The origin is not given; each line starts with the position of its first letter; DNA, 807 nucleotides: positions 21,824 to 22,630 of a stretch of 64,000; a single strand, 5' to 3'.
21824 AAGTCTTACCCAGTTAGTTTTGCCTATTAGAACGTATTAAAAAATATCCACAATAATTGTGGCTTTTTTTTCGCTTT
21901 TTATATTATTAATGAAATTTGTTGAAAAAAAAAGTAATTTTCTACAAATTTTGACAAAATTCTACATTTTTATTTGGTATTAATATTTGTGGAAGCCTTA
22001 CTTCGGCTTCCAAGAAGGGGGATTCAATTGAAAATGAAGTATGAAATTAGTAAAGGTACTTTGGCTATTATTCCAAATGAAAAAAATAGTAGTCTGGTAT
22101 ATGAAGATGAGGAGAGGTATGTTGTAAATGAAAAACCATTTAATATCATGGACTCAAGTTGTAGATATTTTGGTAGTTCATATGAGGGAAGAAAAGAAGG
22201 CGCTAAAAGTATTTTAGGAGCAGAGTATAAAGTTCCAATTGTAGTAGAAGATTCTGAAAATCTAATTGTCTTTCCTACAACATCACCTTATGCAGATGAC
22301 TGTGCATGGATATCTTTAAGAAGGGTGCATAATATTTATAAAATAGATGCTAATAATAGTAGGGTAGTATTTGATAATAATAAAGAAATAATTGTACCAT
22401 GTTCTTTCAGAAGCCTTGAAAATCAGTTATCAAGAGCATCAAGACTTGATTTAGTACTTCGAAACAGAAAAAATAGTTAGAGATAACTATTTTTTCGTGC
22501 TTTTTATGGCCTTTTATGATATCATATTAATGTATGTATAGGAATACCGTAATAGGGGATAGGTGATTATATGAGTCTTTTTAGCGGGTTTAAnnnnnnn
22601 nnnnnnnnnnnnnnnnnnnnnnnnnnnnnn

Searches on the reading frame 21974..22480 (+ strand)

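Call 9: search_protein_families(library=ncbifam, proteins=[window:21974-22480:+])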
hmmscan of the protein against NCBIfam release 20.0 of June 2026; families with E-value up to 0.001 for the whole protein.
window:21974-22480:+ (168 aa): 0 families

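Call 63: search_protein_families(library=pfam, proteins=[window:21974-22480:+], max_evalue=0.01)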
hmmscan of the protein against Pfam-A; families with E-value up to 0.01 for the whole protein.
window:21974-22480:+ (168 aa): 1 family
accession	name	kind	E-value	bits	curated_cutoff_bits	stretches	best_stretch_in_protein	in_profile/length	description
PF06338.17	ComK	-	2.2e-44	151.3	22.3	1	22-165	3-150/152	ComK protein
